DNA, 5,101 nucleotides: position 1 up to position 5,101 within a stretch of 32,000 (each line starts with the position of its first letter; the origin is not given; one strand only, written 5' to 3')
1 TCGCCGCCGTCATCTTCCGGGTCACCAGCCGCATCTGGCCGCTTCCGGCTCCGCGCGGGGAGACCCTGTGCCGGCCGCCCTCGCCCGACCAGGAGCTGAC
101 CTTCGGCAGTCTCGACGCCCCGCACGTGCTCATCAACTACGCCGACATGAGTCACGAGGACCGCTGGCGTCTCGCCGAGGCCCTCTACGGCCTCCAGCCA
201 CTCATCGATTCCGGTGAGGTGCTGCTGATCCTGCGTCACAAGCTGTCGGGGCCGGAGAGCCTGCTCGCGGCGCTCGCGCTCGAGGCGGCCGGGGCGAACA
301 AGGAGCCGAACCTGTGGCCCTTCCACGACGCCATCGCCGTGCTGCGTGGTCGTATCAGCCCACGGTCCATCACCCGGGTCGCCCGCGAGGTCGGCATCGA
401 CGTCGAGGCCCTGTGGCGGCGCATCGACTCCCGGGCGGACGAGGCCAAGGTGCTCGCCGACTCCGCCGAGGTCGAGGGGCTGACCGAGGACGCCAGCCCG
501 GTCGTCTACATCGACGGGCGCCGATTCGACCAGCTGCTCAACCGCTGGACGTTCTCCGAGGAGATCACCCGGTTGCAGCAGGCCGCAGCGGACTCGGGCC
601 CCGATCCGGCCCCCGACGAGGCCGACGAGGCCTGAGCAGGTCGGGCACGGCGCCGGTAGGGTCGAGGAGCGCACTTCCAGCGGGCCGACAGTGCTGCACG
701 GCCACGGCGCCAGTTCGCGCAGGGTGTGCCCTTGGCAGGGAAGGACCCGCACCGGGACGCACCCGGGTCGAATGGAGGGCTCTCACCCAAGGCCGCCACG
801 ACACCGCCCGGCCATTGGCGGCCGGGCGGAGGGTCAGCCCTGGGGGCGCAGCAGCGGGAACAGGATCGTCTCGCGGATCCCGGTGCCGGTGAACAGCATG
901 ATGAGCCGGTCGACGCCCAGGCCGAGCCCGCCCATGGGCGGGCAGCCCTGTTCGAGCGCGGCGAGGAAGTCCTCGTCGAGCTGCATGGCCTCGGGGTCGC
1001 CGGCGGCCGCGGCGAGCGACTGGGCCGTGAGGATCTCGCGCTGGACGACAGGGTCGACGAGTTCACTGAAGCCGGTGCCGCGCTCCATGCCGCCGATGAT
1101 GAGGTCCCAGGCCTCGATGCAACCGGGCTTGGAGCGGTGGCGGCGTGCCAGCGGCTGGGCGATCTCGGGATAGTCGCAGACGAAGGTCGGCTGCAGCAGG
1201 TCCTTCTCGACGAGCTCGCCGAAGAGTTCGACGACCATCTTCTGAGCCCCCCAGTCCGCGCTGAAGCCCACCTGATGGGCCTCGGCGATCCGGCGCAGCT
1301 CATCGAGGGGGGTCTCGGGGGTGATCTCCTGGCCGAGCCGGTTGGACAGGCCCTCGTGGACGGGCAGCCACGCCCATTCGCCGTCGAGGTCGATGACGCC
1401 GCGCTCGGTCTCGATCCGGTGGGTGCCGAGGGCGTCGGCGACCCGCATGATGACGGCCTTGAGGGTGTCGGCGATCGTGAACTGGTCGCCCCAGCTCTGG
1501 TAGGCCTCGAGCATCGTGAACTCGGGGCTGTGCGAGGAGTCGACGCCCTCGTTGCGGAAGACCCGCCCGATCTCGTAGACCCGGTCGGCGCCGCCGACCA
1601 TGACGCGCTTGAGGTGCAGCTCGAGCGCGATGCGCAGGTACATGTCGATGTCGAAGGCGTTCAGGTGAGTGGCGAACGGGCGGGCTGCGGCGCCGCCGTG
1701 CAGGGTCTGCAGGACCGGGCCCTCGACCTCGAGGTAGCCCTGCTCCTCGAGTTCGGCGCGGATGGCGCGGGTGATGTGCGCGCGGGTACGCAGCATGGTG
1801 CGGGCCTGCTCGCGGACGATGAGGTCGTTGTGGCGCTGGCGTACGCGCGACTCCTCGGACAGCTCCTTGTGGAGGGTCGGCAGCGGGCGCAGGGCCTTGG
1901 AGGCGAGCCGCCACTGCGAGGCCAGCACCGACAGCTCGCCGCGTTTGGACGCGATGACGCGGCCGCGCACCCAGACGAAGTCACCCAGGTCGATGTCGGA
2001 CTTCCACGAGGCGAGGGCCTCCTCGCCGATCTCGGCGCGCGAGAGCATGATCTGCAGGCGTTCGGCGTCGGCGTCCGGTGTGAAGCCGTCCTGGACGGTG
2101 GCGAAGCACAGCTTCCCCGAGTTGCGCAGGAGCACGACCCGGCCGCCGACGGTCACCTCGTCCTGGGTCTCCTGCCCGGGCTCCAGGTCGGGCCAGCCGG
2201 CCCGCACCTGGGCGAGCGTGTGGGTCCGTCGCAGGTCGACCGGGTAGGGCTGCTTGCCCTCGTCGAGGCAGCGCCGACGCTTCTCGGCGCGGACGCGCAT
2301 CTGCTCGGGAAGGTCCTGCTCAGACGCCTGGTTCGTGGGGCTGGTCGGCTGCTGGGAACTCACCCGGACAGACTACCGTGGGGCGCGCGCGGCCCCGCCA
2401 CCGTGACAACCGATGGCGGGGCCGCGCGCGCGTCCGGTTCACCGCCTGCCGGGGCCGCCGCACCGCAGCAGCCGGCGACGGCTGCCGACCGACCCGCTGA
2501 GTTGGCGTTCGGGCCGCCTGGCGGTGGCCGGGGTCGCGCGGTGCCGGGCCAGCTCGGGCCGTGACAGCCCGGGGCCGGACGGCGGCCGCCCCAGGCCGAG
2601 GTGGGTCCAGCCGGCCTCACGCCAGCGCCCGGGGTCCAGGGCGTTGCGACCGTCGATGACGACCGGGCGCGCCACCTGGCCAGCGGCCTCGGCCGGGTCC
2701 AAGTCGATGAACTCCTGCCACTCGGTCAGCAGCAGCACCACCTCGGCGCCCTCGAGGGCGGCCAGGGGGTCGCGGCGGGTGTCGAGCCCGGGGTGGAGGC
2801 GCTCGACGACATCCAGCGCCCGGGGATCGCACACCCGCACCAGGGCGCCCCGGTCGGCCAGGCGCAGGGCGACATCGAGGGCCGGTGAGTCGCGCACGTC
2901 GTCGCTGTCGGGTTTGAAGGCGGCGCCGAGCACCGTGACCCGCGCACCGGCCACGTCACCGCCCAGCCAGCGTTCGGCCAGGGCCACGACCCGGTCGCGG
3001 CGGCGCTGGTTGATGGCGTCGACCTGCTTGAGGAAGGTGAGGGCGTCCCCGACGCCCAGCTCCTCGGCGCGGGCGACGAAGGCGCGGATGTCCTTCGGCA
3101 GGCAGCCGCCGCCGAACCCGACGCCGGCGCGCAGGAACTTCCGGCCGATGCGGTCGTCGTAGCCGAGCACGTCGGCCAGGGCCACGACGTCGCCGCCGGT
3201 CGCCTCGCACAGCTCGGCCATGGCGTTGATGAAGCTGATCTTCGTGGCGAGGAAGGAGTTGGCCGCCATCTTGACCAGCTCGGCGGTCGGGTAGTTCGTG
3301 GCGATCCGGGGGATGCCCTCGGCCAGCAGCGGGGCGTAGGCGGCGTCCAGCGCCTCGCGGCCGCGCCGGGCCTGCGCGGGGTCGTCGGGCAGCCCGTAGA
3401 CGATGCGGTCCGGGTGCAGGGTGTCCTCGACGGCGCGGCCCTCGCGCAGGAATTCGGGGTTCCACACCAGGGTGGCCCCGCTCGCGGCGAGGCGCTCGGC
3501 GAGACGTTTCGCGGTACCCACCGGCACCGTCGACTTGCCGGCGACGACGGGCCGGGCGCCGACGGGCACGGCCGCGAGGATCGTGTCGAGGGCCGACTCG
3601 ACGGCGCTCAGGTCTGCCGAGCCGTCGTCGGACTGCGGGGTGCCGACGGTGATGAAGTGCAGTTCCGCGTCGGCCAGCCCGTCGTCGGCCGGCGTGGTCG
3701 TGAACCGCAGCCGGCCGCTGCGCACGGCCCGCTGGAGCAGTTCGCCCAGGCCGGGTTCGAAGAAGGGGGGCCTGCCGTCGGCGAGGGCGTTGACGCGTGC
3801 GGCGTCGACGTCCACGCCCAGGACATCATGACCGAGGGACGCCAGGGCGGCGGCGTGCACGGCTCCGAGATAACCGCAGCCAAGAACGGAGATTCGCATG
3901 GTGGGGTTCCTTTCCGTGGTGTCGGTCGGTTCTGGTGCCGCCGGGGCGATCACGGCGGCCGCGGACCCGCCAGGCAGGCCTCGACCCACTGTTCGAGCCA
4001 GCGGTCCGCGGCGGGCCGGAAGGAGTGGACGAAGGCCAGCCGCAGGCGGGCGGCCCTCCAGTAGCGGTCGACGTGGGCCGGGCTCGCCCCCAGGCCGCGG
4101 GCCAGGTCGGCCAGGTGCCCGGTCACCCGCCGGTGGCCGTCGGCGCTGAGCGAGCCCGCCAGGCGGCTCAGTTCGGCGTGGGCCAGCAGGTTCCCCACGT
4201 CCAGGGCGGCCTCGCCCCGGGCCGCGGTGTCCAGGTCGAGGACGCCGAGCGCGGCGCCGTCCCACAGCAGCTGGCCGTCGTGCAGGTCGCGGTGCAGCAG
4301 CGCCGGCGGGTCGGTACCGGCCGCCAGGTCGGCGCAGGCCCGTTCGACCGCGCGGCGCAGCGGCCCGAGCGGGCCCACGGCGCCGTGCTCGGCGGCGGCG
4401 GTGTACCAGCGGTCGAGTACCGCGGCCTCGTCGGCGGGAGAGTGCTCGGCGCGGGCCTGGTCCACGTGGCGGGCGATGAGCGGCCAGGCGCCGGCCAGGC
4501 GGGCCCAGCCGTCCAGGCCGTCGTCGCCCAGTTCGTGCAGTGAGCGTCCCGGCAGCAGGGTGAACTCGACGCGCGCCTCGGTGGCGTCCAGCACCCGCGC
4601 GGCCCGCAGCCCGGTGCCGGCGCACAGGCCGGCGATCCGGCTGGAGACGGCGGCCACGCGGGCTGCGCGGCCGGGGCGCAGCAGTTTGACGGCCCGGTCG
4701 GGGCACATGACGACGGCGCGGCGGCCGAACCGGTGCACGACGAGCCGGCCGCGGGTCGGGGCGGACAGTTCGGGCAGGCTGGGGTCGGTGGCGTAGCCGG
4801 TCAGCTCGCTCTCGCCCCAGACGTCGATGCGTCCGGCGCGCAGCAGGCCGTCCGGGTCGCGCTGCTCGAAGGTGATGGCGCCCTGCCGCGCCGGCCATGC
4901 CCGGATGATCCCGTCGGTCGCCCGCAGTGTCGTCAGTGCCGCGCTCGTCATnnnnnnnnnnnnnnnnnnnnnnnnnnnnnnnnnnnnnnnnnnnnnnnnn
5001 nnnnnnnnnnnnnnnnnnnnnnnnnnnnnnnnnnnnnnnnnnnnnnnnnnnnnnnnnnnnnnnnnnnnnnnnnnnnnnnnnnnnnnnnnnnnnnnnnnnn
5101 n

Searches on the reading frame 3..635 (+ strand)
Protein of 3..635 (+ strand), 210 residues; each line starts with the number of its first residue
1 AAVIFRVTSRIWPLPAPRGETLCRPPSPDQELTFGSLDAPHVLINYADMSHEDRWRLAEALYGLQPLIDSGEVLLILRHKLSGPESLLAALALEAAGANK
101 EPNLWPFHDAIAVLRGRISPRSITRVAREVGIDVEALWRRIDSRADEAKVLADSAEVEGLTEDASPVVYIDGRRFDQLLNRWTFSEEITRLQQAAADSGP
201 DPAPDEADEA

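Call 31: search_protein_families(library=pfam, proteins=[window:3-635:+], max_evalue=0.001)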
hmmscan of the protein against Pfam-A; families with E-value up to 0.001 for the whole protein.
window:3-635:+ (210 aa): 2 families
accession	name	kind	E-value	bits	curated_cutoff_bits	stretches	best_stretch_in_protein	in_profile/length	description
PF13462.12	Thioredoxin_4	-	4.3e-06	27.5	23.2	1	30-185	4-160/165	Thioredoxin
PF01323.26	DSBA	-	0.0002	21.6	25.6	1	85-173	84-175/191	DSBA-like thioredoxin domain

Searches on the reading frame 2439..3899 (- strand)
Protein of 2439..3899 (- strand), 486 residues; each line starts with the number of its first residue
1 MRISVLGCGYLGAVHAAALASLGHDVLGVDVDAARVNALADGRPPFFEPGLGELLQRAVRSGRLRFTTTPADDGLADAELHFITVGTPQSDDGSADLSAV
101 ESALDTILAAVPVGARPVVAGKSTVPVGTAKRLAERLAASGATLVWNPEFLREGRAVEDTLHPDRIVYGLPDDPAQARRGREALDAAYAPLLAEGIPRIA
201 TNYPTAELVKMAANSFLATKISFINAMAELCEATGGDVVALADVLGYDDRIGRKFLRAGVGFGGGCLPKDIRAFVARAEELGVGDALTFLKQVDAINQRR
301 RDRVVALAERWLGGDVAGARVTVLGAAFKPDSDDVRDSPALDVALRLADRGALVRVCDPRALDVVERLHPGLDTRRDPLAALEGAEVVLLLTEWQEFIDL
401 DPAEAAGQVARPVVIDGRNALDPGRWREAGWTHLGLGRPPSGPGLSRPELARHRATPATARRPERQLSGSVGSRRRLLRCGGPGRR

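Call 5: search_protein_families(library=pfam, proteins=[window:2439-3899:-], max_evalue=0.01)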
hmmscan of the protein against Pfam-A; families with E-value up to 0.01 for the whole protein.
window:2439-3899:- (486 aa): 5 families
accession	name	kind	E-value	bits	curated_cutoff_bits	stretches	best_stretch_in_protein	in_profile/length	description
PF03721.20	UDPG_MGDP_dh_N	-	5.2e-50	170.1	27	1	1-176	1-181/187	UDP-glucose/GDP-mannose dehydrogenase family, NAD binding domain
PF00984.24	UDPG_MGDP_dh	-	1.1e-31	109.2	25.4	1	205-298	2-93/94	UDP-glucose/GDP-mannose dehydrogenase family, central domain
PF03720.21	UDPG_MGDP_dh_C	-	1.1e-25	90.5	30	1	323-423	2-103/103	UDP-glucose/GDP-mannose dehydrogenase family, UDP binding domain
PF03807.23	F420_oxidored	-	0.0019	19.2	21.6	0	345-416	16-90/94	NADP oxidoreductase coenzyme F420-dependent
PF03446.21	NAD_binding_2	-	0.0076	16.7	21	0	2-87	1-65/161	NAD binding domain of 6-phosphogluconate dehydrogenase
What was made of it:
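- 2439..3899 (-): Ugd, a UDP-glucose 6-dehydrogenase family enzyme. It lies after a 50-nt spacer with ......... Residues 444-486 form an unconserved Arg-rich tail. All three UDPG_MGDP_dh Pfam domains are present (call 5).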

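Call 6: search_protein_families(library=ncbifam, proteins=[window:2439-3899:-], max_evalue=0.001)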
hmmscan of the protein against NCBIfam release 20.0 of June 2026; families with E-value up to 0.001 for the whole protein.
window:2439-3899:- (486 aa): 7 families
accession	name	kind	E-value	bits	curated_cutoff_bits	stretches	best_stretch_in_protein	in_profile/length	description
TIGR03026.1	NDP-sugDHase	subfamily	5.6e-116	387.7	189.8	1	1-419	1-413/413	nucleotide sugar dehydrogenase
NF041297.1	UDPGDh_AglM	equivalog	3.1e-102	342.7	670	1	1-422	1-418/429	UDP-glucose 6-dehydrogenase AglM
NF047673.2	TeichurnBiosyTuaD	equivalog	1e-98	331.4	700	1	2-439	3-432/439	UDP-glucose 6-dehydrogenase TuaD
NF040825.1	UDPMaNacDH_Arch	equivalog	8e-44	150.1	750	1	1-423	1-403/418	UDP-N-acetyl-D-mannosamine dehydrogenase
NF008286.0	PRK11064.1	equivalog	9.4e-42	143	459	1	2-407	5-409/420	UDP-N-acetyl-D-mannosamine dehydrogenase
NF011631.0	PRK15057.1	equivalog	2.2e-33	115.9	757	1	1-359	1-337/388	UDP-glucose 6-dehydrogenase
NF011729.0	PRK15182.1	equivalog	4e-06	25.9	592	1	2-360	8-356/425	Vi polysaccharide biosynthesis UDP-N-acetylglucosamine C-6 dehydrogenase TviB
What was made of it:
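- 2439..3899 (-): NCBIfam NDP-sugar dehydrogenase scores 388 bits against a cutoff of 190 (call 6).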

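Call 39: search_protein_families(library=padloc, proteins=[window:2439-3899:-], max_evalue=0.001)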
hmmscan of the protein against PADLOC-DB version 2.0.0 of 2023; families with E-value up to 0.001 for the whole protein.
window:2439-3899:- (486 aa): 0 families

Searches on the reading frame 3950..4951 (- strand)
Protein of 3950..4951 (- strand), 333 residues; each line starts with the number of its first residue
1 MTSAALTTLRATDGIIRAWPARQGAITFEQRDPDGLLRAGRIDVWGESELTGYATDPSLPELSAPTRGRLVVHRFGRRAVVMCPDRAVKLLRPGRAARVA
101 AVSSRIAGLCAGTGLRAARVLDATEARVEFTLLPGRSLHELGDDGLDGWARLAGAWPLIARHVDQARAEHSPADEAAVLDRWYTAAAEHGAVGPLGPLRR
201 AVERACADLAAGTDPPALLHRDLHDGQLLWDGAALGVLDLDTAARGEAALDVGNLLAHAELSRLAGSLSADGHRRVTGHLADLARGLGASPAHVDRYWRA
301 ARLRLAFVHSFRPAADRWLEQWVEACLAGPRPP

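Call 5: search_protein_families(library=pfam, proteins=[window:3950-4951:-], max_evalue=0.01)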
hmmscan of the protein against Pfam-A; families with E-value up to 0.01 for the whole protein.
window:3950-4951:- (333 aa): 1 family
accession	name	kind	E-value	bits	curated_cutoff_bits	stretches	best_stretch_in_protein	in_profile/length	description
PF01636.29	APH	-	1.3e-08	35.3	23.2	1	109-258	46-212/239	Phosphotransferase enzyme family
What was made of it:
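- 3950..4951 (-): KinB: a second, very divergent APH-fold kinase with an intact active site. Its ATG overlaps the KinA stop (ATGA). Pfam APH scores 35.3 bits (call 5).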

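Call 6: search_protein_families(library=ncbifam, proteins=[window:3950-4951:-], max_evalue=0.001)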
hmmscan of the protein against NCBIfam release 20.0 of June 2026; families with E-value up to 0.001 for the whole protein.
window:3950-4951:- (333 aa): 1 family
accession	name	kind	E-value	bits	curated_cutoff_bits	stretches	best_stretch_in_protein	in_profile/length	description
TIGR01767.2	MTRK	equivalog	0.00049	19.3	275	1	213-265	223-275/401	S-methyl-5-thioribose kinase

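Call 14: search_solved_structures(query=window:3950-4951:-, max_evalue=1)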
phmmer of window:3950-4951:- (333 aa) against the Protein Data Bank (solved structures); distinct sequences matched with E-value up to 1: 1.
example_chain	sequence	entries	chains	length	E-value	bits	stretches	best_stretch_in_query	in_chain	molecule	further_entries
7qhn_A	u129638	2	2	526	0.12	14.8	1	147-192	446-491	Lysine--tRNA ligase 1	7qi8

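Call 39: search_protein_families(library=padloc, proteins=[window:3950-4951:-], max_evalue=0.001)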
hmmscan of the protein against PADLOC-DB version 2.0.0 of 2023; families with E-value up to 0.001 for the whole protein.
window:3950-4951:- (333 aa): 0 families

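Call 65: find_homologous_proteins(query=window:3950-4951:-, max_evalue=0.00001)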
Query window:3950-4951:- (333 aa): 176 proteins with E <= 0.00001 among 8000 candidates; the best 120 are listed.
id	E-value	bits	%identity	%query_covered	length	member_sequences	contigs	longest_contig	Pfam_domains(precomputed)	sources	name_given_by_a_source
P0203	1.3e-208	710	98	100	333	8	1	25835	PF01636.30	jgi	-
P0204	2.5e-167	574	83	96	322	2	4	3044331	PF01636.30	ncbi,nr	ncbi:phosphotransferase [Propionibacterium australiense]|nr:phosphotransferase [Propionibacterium au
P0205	2.1e-132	460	69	100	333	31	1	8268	PF01636.30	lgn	-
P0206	7.9e-127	441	67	99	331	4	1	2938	PF01636.30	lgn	-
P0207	3.4e-99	350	56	97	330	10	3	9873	PF01636.30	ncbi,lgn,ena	-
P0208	4.8e-94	333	55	97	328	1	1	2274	PF01636.30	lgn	-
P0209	4.1e-93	330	52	98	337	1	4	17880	PF01636.30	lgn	-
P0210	8.4e-93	329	54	98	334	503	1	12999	PF01636.30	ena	-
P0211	7.5e-92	326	54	98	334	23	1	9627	PF01636.30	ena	-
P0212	1.2e-91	326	53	98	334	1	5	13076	PF01636.30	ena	-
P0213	1.8e-91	325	52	98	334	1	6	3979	PF01636.30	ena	-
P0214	3.4e-91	324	52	98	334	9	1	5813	PF01636.30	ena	-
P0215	9.6e-90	319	56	97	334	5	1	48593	PF01636.30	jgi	-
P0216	1.1e-87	313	52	98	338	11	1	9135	-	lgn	-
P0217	2.4e-85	305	52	97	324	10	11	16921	PF01636.30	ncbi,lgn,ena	-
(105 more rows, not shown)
